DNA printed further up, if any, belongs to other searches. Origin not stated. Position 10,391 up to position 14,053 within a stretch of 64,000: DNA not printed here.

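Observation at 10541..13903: Giant secreted beta-propeller / di-heme peroxidase fusion with Thr/Pro linker and extra C-terminal domain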

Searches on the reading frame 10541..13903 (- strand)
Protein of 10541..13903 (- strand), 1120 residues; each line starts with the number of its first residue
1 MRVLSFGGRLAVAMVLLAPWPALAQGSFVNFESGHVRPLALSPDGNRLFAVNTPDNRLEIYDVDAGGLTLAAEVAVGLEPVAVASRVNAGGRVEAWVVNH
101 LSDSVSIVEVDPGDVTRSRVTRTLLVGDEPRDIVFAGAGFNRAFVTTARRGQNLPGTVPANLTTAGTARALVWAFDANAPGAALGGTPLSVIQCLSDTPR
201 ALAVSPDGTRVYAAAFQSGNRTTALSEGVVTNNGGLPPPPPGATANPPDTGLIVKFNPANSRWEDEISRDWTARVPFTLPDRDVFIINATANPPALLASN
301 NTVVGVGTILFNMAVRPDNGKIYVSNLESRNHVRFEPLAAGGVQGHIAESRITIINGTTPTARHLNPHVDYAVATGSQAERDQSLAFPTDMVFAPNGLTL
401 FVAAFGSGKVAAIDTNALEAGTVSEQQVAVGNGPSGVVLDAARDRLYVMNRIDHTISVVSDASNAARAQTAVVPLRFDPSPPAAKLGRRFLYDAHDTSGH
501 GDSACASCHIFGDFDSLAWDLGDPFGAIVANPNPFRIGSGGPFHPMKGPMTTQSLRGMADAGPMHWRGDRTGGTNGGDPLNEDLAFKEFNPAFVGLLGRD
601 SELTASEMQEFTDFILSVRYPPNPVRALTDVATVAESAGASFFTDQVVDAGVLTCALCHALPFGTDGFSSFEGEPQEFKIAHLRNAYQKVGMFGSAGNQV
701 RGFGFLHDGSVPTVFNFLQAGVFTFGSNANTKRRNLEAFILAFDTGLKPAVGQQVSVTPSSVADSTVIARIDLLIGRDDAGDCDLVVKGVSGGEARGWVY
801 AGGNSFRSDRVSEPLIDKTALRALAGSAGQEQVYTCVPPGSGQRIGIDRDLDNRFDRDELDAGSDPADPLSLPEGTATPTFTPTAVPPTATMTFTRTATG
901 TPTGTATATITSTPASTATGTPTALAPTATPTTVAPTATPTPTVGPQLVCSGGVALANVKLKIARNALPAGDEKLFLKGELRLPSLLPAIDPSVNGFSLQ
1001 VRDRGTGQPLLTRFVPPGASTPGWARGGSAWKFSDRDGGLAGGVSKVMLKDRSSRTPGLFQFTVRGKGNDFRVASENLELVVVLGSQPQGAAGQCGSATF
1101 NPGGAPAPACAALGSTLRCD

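Call 3: search_protein_families(library=pfam, proteins=[window:10541-13903:-], max_evalue=1)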
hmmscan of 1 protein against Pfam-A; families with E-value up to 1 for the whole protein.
window:10541-13903:- (1120 aa): 5 families
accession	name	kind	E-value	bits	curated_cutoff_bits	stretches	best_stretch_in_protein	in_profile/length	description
PF10282.15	Lactonase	-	1.1e-08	35.1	21.7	2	34-220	143-314/344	Lactonase, 7-bladed beta-propeller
PF08450.18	SGL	-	0.00057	20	26.3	1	39-149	139-246/246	SMP-30/Gluconolactonase/LRE-like region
PF03150.19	CCP_MauG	-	0.0067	17.5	25.6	1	483-510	3-29/149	Di-haem cytochrome c peroxidase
PF23749.1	DUF7165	-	0.04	13.1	26.7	1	194-230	104-139/442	Domain of unknown function (DUF7165)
PF09086.16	DUF1924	-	0.23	12.3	22.5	0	483-509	7-33/96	Domain of unknown function (DUF1924)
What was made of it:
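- Checked: The Pfam CCP_MauG match is below threshold and covers only aa 483-510 (call 3).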

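Call 4: search_protein_families(library=ncbifam, proteins=[window:10541-13903:-], max_evalue=1)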
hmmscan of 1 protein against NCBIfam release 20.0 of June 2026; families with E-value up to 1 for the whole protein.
window:10541-13903:- (1120 aa): 9 families
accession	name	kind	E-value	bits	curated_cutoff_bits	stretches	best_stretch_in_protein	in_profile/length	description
TIGR02276.1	beta_rpt_yvtn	repeat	2.4e-13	49.8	27.85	3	43-84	1-40/42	beta-propeller repeat protein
NF052340.1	hydrazine_beta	equivalog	4.4e-11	42.5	560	1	25-146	24-134/372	hydrazine synthase subunit beta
TIGR03866.1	PQQ_ABC_repeats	subfamily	1.2e-09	37.7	287.3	2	388-468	43-119/310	PQQ-dependent catabolism-associated beta-propeller protein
NF052342.1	hydrazine_BC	exception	4.8e-08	31.6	1250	2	21-145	26-139/690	hydrazine synthase subunit beta-gamma fusion subunit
NF008258.1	PRK11028.1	equivalog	9.6e-05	21.6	370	1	396-468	137-212/330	6-phosphogluconolactonase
NF052280.1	7_blade_YncE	equivalog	0.00074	18.4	400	1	388-459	129-284/338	7-bladed beta-propeller protein YncE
NF052341.1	hydrazine_gamma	equivalog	0.061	12.3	625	1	475-524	56-108/339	hydrazine synthase subunit gamma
NF050136.1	PGL_lacton_Staph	exception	0.091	11.7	500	0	30-118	139-226/341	6-phosphogluconolactonase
TIGR04039.1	MXAN_0977_Heme2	hypoth_equivalog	0.24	10.4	362.85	1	485-510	13-37/336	MbnH family di-heme enzyme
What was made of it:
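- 12479..13822 (-): YVTN / lactonase-type beta-propeller, aa 28-475. PF10282 35.1 bits and TIGR02276 49.8 bits (calls 3, 4).
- On Hydrazine synthase beta-gamma: 42.5 vs 560, 31.6 vs 1250 and 12.3 vs 625 bits (call 4).
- On YVTN / lactonase-type seven-bladed beta-propeller: PF10282 35.1 vs 21.7 and TIGR02276 49.8 vs 27.85 (calls 3, 4).
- On YncE (public annotation): 18.4 vs 400 bits, with only aa 388-459 aligned (call 4).
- Closest known: Hydrazine synthase beta and gamma subunits. Different: Identity is only about 17%, and the NCBIfam equivalog cut-offs are missed by more than tenfold (call 4).
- Closest known: YncE / lactonase-type periplasmic propellers. Different: The NCBIfam YncE equivalog scores 18.4 against a 400-bit cut-off (call 4).
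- Checked: Propeller: Pfam Lactonase 35.1 bits (cut-off 21.7) and TIGR02276 YVTN repeats 49.8 bits (cut-off 27.85) (calls 3, 4).
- Scores are far below the NCBIfam equivalog cut-offs: 42.5 vs 560, 31.6 vs 1250 and 12.3 vs 625 (call 4).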

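Call 5: search_solved_structures(query=window:10541-13903:-, max_evalue=1, show_alignments=3)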
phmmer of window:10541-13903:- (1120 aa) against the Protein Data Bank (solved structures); distinct sequences matched with E-value up to 1: 2.
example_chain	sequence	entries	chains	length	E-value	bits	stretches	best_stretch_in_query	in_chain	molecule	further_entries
1l0q_A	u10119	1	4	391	2e-07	32.5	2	388-466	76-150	Surface layer protein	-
5c2v_B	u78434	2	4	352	0.00041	21.5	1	36-139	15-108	HYDRAZINE SYNTHASE BETA SUBUNIT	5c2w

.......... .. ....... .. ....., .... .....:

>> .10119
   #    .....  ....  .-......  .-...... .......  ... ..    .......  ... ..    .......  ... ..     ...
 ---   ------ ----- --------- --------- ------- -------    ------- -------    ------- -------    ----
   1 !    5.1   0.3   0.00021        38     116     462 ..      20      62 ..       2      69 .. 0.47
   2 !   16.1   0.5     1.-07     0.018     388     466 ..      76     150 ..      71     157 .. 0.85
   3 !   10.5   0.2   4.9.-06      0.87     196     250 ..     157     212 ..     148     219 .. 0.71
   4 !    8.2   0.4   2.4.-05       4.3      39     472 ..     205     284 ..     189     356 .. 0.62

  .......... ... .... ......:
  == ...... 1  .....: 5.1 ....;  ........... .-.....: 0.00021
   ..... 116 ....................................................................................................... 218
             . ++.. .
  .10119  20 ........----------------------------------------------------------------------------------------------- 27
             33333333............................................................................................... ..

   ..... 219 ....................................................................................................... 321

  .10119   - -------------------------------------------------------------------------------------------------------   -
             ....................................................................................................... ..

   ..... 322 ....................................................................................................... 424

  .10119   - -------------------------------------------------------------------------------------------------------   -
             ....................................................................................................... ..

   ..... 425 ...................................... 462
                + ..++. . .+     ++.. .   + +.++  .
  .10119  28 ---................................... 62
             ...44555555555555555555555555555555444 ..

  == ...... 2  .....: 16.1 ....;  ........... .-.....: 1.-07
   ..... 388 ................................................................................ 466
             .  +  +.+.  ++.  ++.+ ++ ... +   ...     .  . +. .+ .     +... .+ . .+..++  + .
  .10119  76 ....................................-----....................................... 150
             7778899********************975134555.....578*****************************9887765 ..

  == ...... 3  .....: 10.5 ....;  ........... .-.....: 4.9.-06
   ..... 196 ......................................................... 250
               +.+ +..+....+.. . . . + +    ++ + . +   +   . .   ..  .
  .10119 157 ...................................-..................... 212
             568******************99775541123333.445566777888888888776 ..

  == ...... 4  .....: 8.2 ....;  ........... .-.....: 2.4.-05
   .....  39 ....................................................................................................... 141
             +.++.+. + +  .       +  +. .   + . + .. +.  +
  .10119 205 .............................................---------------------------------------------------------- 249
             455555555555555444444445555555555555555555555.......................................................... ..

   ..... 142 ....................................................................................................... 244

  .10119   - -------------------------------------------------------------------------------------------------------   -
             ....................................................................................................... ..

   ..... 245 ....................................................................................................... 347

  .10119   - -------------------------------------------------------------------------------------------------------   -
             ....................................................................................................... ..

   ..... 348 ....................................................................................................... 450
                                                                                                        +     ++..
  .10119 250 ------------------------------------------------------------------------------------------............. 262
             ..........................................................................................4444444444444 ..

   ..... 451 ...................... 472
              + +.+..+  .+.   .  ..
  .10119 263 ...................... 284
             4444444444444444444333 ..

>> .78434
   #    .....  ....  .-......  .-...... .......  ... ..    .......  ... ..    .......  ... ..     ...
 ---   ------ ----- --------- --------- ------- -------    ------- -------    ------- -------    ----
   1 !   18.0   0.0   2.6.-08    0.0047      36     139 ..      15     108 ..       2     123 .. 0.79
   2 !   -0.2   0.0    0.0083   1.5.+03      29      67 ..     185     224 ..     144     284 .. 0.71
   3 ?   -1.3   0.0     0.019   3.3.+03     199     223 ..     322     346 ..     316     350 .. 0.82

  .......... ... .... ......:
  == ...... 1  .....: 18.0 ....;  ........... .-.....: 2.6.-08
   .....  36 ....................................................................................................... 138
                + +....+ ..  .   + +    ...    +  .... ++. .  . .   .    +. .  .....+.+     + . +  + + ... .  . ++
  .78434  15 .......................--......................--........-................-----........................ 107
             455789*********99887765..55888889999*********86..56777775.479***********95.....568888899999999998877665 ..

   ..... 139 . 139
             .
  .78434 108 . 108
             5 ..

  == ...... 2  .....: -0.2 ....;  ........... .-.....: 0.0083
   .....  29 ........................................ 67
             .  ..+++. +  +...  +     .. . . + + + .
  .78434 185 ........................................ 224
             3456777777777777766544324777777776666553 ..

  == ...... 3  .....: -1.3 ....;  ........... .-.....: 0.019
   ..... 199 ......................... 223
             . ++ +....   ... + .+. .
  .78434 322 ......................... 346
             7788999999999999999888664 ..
